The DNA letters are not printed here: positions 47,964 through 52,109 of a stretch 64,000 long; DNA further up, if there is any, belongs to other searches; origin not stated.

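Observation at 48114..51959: Stand-alone 1281-aa helicase-nuclease fusion: candidate single-gene nucleic-acid surveillance or defence module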

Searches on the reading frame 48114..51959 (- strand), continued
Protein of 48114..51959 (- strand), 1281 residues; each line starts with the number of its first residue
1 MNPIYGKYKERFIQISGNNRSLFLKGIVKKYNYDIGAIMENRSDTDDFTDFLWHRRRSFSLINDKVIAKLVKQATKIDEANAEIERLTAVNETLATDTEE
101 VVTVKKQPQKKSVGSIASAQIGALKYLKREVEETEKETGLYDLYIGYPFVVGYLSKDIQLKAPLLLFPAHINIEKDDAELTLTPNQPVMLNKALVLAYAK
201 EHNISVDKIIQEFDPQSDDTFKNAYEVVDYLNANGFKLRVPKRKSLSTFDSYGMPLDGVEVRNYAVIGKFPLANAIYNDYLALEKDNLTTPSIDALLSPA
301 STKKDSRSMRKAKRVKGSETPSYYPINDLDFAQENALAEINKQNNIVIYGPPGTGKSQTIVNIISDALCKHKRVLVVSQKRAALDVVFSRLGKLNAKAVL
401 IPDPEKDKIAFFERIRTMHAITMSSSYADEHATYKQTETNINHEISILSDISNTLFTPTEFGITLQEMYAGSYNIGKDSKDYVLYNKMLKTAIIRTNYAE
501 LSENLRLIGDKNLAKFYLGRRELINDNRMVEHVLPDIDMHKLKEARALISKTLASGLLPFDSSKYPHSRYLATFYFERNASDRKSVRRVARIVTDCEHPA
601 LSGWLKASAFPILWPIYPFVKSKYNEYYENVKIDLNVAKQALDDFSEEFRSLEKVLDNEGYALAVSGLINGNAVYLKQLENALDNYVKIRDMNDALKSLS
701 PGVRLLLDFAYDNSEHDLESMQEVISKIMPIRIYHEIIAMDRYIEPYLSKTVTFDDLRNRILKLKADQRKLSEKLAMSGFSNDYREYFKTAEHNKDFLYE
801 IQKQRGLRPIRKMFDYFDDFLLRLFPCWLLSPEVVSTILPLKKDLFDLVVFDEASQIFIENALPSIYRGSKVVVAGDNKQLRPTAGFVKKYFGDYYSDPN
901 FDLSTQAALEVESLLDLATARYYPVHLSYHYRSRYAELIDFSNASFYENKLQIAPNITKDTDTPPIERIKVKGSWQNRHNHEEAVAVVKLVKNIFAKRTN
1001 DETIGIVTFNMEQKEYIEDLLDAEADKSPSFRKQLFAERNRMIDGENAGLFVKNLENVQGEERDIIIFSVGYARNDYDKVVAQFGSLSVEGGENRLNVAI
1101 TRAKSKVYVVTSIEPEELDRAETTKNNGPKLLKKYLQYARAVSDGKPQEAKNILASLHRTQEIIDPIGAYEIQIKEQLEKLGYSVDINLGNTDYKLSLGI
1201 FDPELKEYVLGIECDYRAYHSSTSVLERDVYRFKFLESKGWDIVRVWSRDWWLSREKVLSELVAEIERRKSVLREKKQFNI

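Call 18: find_related_loci(query=window:48114-51959:-, collection=genome_contigs, flank=10000)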
Query window:48114-51959:- (1281 aa) in genome_contigs; peptide patterns used: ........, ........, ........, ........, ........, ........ (x = any residue, [..] = any of these).
82 stretches matched a pattern; 9 encode a relative of the query (tblastn E <= 1e-3); 9 distinct loci.
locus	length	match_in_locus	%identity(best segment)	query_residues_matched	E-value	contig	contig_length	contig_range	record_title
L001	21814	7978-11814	87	1-1280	0e+0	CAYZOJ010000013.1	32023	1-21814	MAG TPA_asm: uncultured Christensenellaceae bacterium isolate SRP225648_co1_589 genome assembly, contig: NODE_2846_lengt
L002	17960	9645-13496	72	1-1276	0e+0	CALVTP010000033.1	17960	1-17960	MAG: uncultured Clostridia bacterium isolate BRZ_KS__bin88 genome assembly, contig: BRZ_KS__NODE_5369_length_17960_cov_9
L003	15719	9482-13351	72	1-1276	0e+0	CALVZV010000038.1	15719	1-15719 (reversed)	MAG: uncultured Clostridia bacterium isolate BRZ_GG__bin40 genome assembly, contig: BRZ_GG__NODE_4965_length_15719_cov_5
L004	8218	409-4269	71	1-1276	0e+0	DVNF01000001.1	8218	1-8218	MAG TPA_asm: Candidatus Stercoripulliclostridium merdigallinarum isolate 18911 MalCec4__C555_L8218_SRR2134673, whole gen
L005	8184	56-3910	71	1-1276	0e+0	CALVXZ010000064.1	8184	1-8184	MAG: uncultured Clostridia bacterium isolate BRZ_GG__bin9 genome assembly, contig: BRZ_GG__NODE_12104_length_8184_cov_6.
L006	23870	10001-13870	72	1-1276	0e+0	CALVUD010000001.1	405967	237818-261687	MAG: uncultured Clostridia bacterium isolate BRZ_BR__bin51 genome assembly, contig: BRZ_BR__NODE_10_length_405967_cov_13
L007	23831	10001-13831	77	1-1276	0e+0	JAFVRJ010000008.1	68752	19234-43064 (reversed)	MAG: Clostridia bacterium isolate RGIG5325 Sheep_Colon-2__c293092, whole genome shotgun sequence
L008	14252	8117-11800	50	1-1268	0e+0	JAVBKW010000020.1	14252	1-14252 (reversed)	MAG: Eubacteriales bacterium isolate EPI_MAG_00007 c_000011002489, whole genome shotgun sequence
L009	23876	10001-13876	71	1-1280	0e+0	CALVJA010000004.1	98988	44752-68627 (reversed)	MAG: uncultured Clostridia bacterium isolate BRZ_CF__bin14 genome assembly, contig: BRZ_CF__NODE_274_length_98988_cov_10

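Call 23: find_encoding_contigs(protein=P0039, flank=8000, max_places=2)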
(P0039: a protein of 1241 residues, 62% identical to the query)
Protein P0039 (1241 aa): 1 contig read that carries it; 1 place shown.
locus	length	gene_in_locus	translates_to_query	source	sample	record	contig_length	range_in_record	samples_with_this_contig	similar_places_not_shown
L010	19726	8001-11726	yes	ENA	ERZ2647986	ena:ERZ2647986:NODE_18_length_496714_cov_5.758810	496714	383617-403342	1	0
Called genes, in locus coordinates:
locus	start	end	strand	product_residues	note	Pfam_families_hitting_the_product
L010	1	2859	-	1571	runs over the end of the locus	PF18998:Flg_new_2 (weak), PF13306:LRR_5, PF09479:Flg_new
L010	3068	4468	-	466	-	PF04055:Radical_SAM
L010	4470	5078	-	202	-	PF00753:Lactamase_B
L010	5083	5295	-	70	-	-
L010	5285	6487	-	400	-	PF00180:Iso_dh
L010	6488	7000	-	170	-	PF00186:DHFR_1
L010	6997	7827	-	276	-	PF00303:Thymidylat_synt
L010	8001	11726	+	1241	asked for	PF13195:DUF4011 (weak), PF13086:AAA_11, PF13245:AAA_19 (faint), PF13086:AAA_11 (weak), PF13087:AAA_12, PF18741:MTES_1575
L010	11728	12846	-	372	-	PF01820:Dala_Dala_lig_N, PF02222:ATP-grasp, PF02786:CPSase_L_D2, PF07478:Dala_Dala_lig_C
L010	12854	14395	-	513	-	PF08245:Mur_ligase_M, PF02875:Mur_ligase_C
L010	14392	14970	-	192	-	PF00561:Abhydrolase_1 (weak), PF12146:Hydrolase_4 (faint), PF12697:Abhydrolase_6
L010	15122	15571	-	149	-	PF13420:Acetyltransf_4, PF13527:Acetyltransf_9 (weak), PF13673:Acetyltransf_10, PF00583:Acetyltransf_1, PF13508:Acetyltransf_7, PF08445:FR47 (weak)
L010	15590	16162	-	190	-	PF00814:TsaD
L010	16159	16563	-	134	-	PF02367:TsaE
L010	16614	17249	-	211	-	PF12822:ECF_trnsprt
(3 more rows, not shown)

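Call 24: find_encoding_contigs(protein=P0060, flank=8000, max_places=2)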
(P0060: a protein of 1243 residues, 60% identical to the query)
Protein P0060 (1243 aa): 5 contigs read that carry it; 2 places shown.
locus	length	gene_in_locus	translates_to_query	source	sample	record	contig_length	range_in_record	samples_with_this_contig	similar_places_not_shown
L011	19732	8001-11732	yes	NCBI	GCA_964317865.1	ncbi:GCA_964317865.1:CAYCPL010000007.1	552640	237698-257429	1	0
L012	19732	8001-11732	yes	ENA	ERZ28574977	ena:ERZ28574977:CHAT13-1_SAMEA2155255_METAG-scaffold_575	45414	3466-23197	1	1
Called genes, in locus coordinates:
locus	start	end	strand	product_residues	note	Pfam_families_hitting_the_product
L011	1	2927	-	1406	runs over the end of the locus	PF13306:LRR_5 (weak), PF13855:LRR_8 (faint), PF13306:LRR_5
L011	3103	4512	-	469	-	PF04055:Radical_SAM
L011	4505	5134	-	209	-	PF00753:Lactamase_B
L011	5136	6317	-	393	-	PF00180:Iso_dh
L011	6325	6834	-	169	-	PF00186:DHFR_1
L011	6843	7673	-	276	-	PF00303:Thymidylat_synt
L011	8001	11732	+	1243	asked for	PF13195:DUF4011 (faint), PF13086:AAA_11, PF13245:AAA_19 (faint), PF13087:AAA_12, PF18741:MTES_1575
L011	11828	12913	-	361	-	PF01820:Dala_Dala_lig_N, PF02222:ATP-grasp, PF02786:CPSase_L_D2, PF07478:Dala_Dala_lig_C, PF13535:ATP-grasp_4 (weak)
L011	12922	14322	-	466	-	PF08245:Mur_ligase_M, PF02875:Mur_ligase_C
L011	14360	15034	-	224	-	PF00561:Abhydrolase_1 (weak), PF12146:Hydrolase_4 (faint), PF12697:Abhydrolase_6, PF00561:Abhydrolase_1 (weak), PF08386:Abhydrolase_4 (weak)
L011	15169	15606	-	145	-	PF13527:Acetyltransf_9 (weak), PF13673:Acetyltransf_10, PF00583:Acetyltransf_1, PF13302:Acetyltransf_3 (weak), PF13508:Acetyltransf_7, PF08445:FR47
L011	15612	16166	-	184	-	PF00814:TsaD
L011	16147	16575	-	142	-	PF02367:TsaE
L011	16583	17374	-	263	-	PF12822:ECF_trnsprt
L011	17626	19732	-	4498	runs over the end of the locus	PF07523:Big_3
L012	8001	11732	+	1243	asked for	PF13195:DUF4011 (faint), PF13086:AAA_11, PF13245:AAA_19 (faint), PF13087:AAA_12, PF18741:MTES_1575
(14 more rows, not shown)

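Call 25: find_encoding_contigs(protein=P0115, flank=8000, max_places=3)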
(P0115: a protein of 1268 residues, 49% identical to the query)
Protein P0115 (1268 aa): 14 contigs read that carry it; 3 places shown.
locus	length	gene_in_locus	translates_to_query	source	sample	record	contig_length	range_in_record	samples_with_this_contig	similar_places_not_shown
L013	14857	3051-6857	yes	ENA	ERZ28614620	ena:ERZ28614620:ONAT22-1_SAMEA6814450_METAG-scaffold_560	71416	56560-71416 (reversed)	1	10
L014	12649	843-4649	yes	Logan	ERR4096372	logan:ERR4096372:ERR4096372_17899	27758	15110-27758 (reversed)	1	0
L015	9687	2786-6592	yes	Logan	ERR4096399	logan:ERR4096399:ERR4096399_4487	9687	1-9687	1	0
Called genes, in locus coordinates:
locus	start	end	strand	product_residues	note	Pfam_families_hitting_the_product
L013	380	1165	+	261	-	-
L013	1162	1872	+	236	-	-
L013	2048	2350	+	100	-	-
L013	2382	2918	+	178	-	PF00132:Hexapep (weak), PF25084:LbH_EIF2B, PF25087:GMPPB_C (weak), PF00132:Hexapep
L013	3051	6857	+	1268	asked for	PF13195:DUF4011, PF13086:AAA_11, PF13245:AAA_19 (faint), PF13086:AAA_11 (weak), PF13087:AAA_12, PF18741:MTES_1575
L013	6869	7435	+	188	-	PF13419:HAD_2 (weak)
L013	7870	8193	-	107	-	-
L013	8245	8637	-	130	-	-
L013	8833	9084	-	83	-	PF07873:YabP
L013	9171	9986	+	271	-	PF00849:PseudoU_synth_2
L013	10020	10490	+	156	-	-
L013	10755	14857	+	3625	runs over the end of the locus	-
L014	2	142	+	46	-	?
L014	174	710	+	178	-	PF00132:Hexapep (weak), PF25084:LbH_EIF2B, PF25087:GMPPB_C (weak), PF00132:Hexapep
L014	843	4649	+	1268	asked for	PF13195:DUF4011, PF13086:AAA_11, PF13245:AAA_19 (faint), PF13086:AAA_11 (weak), PF13087:AAA_12, PF18741:MTES_1575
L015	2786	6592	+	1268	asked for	PF13195:DUF4011, PF13086:AAA_11, PF13245:AAA_19 (faint), PF13086:AAA_11 (weak), PF13087:AAA_12, PF18741:MTES_1575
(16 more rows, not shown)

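Call 33: search_solved_structures(query=window:48114-51959:-, max_evalue=0.001)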
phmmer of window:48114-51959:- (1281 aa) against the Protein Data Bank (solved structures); distinct sequences matched with E-value up to 0.001: 6.
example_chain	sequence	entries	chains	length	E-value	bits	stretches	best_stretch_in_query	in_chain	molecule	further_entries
4b3f_X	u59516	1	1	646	8.4e-10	40.3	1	328-402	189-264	DNA-BINDING PROTEIN SMUBP-2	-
4b3g_A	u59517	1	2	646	8.6e-10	40.3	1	328-402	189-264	DNA-BINDING PROTEIN SMUBP-2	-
8rd3_A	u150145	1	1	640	2.4e-06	28.9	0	328-407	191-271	ATP-dependent helicase NAM7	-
2xzl_A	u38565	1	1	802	5.4e-06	27.7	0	328-407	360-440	ATP-DEPENDENT HELICASE NAM7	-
5mzn_A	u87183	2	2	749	8.8e-06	27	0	844-1110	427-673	Helicase SEN1,Helicase SEN1 | Helicase SEN1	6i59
9qdq_A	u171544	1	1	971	9.8e-06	26.9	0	328-407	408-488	ATP-dependent helicase NAM7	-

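Call 34: search_dna_similar(query=window:48114-51959:-, collection=plasmids, mode=protein, max_rows=25)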
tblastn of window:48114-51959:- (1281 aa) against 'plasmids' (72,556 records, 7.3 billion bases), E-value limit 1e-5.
Records with a match: 564; places in all: 819; records where one place covers at least 80% of the query: 0.
Best place of each record, by identity: <60% 564.
By first word of the organism name: Klebsiella 243; Ralstonia 108; Acinetobacter 41; Rhizobium 22; Raoultella 11; Vibrio 8; Clostridium 7; Mesorhizobium 6; Paracoccus 6; Variovorax 5; and 75 more.
By predicted mobility (MOB-suite, as given by PLSDB): conjugative 222; non-mobilizable 191; mobilizable 151.
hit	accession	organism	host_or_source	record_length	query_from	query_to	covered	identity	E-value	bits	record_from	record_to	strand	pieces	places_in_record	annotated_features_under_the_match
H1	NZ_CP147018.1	Bernardetia sp. Wsw4-3y2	Red alga,Red algae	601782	8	1253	68%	33.6%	4e-79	428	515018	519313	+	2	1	AAA domain-containing protein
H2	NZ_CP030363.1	Salinibacter ruber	-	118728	124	1271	62%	31.3%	1e-62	320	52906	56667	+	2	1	DUF3320 domain-containing protein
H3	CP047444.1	Spiroplasma citri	Neoaliturus tenellus,cell culture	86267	143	1258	55%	34.9%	3e-77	370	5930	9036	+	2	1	hypothetical protein | DUF4011 domain-containing protein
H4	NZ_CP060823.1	Cylindrospermopsis curvispora GIHE-G1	Water for algae observation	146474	108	1272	63%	30.2%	7e-59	305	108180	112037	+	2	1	DUF4011 domain-containing protein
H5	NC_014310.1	Ralstonia solanacearum PSI07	-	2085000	162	1278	55%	34.3%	9e-62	315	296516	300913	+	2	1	none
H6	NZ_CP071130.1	Caballeronia sp. M1242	Homo sapiens,ETA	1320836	124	1252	57%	33.2%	2e-64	347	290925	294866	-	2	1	none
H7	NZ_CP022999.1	Rhizobium sp. 11515TR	Cell culture,agricultural soil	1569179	115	1267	58%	32.5%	2e-71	359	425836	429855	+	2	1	none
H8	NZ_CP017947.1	Bosea sp. Tri-49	Oxytropis triphylla,cell culture,root ...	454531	127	1253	61%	30.9%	2e-66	332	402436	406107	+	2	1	DUF3320 domain-containing protein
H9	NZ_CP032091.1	Pseudoalteromonas donghaensis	cell culture,seawater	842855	323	1276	55%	34.0%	6e-66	319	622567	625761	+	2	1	DUF4011 domain-containing protein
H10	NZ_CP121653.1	Rhizobium sp. CB3171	Calliandra calothyrsus,cell culture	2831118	135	1267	57%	33.0%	1e-71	357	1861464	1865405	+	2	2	record has no annotation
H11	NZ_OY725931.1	Bacteroides finegoldii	-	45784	123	1271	58%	32.3%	1e-65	329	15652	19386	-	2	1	DUF3320 domain-containing protein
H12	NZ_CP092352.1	Rhizobium sp. C104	Cell culture,nodule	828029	135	1257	56%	33.4%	2e-70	360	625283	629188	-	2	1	none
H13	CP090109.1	Rhizobium leguminosarum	Trifolium ambiguum,Cell culture,Plant ...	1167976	135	1257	56%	33.4%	7e-71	359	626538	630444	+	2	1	AAA domain-containing protein | DUF4011 domain-containing protein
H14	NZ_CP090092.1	Rhizobium leguminosarum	Galega,Cell culture,Plant nodule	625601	135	1257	56%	33.3%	3e-71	361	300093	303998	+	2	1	AAA domain-containing protein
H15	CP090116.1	Rhizobium leguminosarum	Trifolium ambiguum,Cell culture,Plant ...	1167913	135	1257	56%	33.3%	8e-71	359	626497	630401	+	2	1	none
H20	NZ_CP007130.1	Gemmatirosa kalamazoonensis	-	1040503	123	1266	57%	31.3%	4e-56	326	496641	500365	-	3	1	record has no annotation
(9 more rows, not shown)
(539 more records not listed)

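Call 57: get_annotated_region(hit=H11, flank=8000)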
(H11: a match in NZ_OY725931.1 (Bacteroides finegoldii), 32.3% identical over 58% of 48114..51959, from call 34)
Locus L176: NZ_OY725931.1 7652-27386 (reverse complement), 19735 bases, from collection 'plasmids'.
description: Bacteroides finegoldii strain Bacteroides finegoldii TSDC17.2-1.1 plasmid 29, complete sequence
organism: Bacteroides finegoldii (NCBI taxid 338188)
taxonomy: Bacteria; Bacteroidota; Bacteroidia; Bacteroidales; Bacteroidaceae; Bacteroides; Bacteroides finegoldii
host: -; source: -; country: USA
typing (MOB-suite, as given by PLSDB): non-mobilizable
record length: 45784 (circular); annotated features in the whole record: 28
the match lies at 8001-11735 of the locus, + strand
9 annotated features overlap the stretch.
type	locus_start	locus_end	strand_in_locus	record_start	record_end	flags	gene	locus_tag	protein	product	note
CDS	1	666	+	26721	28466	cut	-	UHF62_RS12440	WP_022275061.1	fimbrillin family protein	-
CDS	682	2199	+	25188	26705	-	-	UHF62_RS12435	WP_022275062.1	hypothetical protein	-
CDS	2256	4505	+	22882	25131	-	bglX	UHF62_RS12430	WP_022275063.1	beta-glucosidase BglX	GO:0005975 - carbohydrate metabolic process [Evidence IEA]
CDS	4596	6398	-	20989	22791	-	rpsA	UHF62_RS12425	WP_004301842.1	30S ribosomal protein S1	-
CDS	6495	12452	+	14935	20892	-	-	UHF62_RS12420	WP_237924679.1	DUF3320 domain-containing protein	-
CDS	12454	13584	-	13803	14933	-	-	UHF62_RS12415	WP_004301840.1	reverse transcriptase family protein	-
CDS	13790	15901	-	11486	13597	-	-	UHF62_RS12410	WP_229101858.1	DUF5686 family protein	-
CDS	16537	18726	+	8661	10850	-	-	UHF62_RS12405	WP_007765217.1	glutamine synthetase III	-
CDS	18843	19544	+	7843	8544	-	-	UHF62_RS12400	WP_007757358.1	Crp/Fnr family transcriptional regulator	GO:0006355 - regulation of DNA-templated transcription [Evidence IEA]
